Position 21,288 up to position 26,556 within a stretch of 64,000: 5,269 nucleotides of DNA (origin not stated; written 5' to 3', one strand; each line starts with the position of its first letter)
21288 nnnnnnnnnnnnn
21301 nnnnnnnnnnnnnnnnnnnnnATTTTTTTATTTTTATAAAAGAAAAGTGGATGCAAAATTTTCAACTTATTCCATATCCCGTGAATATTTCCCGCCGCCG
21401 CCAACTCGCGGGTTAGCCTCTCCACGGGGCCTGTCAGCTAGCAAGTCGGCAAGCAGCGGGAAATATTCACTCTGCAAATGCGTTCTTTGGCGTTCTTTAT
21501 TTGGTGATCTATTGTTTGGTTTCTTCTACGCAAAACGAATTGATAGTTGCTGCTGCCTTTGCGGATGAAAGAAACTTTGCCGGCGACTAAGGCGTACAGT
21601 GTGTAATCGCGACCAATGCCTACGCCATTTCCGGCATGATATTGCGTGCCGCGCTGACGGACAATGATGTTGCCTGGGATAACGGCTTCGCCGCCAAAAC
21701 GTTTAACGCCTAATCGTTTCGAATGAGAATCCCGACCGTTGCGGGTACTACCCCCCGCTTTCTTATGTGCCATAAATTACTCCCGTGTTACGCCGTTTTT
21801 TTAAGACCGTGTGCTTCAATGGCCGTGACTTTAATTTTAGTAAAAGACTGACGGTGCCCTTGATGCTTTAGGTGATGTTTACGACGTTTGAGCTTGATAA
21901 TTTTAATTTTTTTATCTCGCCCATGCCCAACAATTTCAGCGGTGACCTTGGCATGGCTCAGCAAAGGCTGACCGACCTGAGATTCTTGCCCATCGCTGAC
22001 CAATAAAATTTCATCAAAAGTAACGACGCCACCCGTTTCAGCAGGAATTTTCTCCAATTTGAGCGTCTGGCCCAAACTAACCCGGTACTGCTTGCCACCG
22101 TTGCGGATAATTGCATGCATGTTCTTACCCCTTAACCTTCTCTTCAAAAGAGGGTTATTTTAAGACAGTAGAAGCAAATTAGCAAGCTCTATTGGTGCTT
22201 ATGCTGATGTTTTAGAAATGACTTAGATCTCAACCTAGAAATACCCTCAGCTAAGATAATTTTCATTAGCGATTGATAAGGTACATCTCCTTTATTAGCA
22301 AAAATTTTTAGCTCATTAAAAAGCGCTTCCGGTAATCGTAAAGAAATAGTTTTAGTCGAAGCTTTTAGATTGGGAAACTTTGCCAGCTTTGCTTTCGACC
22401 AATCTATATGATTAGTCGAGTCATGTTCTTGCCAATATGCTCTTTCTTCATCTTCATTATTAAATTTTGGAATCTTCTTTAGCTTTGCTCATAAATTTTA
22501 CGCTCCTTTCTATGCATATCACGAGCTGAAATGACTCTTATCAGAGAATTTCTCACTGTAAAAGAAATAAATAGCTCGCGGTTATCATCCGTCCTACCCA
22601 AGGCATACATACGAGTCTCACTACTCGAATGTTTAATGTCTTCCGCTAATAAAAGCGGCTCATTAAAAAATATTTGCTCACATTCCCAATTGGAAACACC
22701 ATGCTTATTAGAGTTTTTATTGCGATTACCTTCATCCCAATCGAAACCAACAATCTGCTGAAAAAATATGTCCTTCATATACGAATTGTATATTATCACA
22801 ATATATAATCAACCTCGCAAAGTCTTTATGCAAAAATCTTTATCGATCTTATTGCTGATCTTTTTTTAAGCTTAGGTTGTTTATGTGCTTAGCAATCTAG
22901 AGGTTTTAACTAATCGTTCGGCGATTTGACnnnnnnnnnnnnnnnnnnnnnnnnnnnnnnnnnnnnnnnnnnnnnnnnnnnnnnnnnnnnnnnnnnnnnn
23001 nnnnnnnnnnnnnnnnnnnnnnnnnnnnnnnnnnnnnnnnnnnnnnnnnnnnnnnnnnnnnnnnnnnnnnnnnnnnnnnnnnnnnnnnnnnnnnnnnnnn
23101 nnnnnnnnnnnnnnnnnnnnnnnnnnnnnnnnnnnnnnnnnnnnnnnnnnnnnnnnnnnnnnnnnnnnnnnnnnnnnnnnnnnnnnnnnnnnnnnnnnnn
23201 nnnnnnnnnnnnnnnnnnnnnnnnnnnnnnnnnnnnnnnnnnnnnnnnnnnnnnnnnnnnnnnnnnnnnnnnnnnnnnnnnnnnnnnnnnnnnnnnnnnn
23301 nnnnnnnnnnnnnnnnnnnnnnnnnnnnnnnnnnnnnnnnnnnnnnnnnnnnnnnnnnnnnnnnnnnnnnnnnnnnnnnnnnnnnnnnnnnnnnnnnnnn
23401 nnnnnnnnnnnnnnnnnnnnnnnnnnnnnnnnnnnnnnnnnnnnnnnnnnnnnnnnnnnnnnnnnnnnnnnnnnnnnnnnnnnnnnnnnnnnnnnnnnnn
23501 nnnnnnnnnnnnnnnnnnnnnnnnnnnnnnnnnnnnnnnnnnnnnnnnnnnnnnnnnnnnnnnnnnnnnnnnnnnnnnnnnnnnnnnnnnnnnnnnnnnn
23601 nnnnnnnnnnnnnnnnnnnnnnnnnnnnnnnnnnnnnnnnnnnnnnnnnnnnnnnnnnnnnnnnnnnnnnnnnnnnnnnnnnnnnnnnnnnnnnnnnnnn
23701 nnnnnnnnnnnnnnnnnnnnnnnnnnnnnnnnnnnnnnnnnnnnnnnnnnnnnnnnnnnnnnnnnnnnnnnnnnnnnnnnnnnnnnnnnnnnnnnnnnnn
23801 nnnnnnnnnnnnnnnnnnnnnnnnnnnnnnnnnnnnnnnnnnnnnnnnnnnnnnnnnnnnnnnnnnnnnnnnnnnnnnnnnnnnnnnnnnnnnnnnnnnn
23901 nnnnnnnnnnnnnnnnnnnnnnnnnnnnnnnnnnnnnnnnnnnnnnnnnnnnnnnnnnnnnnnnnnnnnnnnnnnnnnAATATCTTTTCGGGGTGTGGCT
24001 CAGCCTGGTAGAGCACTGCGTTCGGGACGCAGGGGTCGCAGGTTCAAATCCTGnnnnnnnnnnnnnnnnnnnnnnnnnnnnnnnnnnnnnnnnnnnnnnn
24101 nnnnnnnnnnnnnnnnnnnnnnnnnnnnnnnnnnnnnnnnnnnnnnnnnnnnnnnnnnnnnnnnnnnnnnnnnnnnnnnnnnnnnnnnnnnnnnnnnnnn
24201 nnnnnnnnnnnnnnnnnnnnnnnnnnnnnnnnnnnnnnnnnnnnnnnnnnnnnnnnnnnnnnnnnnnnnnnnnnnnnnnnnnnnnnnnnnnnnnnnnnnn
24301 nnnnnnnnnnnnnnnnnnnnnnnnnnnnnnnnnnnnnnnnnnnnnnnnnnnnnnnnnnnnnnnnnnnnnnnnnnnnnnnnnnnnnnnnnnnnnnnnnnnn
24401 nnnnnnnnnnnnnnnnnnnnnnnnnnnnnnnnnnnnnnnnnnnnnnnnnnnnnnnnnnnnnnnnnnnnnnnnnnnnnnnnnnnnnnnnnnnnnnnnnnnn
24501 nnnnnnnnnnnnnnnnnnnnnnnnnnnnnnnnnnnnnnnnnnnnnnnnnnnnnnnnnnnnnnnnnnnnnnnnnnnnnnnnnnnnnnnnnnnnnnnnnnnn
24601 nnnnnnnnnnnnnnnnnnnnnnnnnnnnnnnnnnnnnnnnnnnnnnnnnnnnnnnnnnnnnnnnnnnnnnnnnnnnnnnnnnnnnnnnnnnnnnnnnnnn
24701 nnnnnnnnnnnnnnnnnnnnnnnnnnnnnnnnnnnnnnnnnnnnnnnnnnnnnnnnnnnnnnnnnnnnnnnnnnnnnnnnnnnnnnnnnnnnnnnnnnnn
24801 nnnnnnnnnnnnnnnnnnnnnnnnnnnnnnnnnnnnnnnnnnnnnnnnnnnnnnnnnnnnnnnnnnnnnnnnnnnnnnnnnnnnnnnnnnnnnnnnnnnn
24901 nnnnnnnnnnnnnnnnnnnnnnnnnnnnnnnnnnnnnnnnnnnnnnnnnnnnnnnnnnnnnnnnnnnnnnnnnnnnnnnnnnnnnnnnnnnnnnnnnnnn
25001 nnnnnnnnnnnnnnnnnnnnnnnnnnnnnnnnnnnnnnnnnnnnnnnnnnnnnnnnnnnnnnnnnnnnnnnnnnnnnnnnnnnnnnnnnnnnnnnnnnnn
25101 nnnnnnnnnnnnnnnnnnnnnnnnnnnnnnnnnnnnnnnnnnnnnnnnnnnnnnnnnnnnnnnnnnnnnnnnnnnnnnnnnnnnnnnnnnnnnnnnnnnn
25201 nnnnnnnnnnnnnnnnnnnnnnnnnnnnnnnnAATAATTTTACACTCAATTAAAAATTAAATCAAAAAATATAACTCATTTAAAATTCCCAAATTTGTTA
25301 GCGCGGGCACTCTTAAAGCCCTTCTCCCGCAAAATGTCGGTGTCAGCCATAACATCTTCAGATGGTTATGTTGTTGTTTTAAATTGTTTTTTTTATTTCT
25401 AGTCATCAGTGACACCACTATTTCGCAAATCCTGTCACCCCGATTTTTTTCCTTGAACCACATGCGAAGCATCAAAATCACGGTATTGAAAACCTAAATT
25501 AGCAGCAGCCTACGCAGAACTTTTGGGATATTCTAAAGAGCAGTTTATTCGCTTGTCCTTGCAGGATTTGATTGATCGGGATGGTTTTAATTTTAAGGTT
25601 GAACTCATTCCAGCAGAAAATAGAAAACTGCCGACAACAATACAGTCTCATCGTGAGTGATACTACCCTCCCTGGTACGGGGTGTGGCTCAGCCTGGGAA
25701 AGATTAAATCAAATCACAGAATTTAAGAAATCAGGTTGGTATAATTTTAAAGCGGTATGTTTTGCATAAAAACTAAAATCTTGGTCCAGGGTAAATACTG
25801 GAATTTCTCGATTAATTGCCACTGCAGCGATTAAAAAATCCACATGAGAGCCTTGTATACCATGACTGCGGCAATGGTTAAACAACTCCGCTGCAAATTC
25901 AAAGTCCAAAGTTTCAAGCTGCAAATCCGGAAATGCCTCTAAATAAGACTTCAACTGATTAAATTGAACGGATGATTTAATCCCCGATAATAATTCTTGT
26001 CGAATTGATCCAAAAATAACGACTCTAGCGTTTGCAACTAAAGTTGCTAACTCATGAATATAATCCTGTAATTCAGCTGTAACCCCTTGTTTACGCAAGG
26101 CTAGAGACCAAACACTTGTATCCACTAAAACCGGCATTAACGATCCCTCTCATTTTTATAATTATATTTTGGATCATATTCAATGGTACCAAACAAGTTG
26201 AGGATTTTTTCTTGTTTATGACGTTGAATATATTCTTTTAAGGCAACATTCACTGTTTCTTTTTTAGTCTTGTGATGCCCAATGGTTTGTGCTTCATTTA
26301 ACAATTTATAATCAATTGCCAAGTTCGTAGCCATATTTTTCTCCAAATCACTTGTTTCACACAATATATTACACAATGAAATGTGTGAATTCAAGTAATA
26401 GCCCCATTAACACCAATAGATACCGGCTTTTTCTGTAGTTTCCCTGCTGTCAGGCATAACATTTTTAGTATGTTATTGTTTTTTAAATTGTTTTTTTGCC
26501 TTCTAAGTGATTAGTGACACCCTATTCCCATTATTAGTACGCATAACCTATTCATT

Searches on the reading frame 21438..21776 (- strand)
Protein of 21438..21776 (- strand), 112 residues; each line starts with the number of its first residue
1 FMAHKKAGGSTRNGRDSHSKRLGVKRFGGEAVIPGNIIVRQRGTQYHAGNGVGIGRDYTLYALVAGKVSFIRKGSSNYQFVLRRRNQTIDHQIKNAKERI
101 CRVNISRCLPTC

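Call 53: search_protein_families(library=pfam, proteins=[window:21438-21776:-], max_evalue=0.001)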
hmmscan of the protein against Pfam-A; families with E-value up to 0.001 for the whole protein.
window:21438-21776:- (112 aa): 1 family
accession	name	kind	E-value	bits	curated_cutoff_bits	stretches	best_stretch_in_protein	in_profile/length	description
PF01016.24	Ribosomal_L27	-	3.2e-35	120.4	20.5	1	3-75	1-73/79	Ribosomal L27 protein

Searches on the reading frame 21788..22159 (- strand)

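Call 53: search_protein_families(library=pfam, proteins=[window:21788-22159:-], max_evalue=0.001)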
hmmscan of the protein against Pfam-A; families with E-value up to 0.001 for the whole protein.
window:21788-22159:- (123 aa): 1 family
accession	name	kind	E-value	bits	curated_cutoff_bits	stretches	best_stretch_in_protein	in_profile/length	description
PF00829.26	Ribosomal_L21p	-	6.1e-35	119.9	27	1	14-114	1-99/99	Ribosomal prokaryotic L21 protein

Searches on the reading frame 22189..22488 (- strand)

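Call 53: search_protein_families(library=pfam, proteins=[window:22189-22488:-], max_evalue=0.001)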
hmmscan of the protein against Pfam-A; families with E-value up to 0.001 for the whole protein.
window:22189-22488:- (99 aa): 1 family
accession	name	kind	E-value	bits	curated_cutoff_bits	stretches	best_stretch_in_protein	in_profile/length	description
PF12441.14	CopG_antitoxin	-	3.6e-30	105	28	1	4-81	1-78/79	CopG antitoxin of type II toxin-antitoxin system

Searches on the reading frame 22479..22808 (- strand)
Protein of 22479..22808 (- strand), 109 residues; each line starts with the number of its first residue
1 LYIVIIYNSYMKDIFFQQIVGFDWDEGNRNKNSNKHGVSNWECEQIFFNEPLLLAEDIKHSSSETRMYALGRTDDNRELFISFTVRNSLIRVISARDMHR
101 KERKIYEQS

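Call 53: search_protein_families(library=pfam, proteins=[window:22479-22808:-], max_evalue=0.001)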
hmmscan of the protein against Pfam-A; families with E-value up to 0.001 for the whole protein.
window:22479-22808:- (109 aa): 1 family
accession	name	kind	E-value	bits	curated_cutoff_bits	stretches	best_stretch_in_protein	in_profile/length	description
PF04365.19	BrnT_toxin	-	2.9e-24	85.6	34.5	1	24-102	1-77/77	Ribonuclease toxin, BrnT, of type II toxin-antitoxin system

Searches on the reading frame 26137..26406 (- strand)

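Call 53: search_protein_families(library=pfam, proteins=[window:26137-26406:-], max_evalue=0.001)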
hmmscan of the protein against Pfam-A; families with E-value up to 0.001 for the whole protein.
window:26137-26406:- (89 aa): 1 family
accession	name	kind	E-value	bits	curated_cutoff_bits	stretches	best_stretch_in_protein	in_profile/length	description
PF09957.15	VapB_antitoxin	-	1.6e-18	66.8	23.4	1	25-71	1-47/47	Bacterial antitoxin of type II TA system, VapB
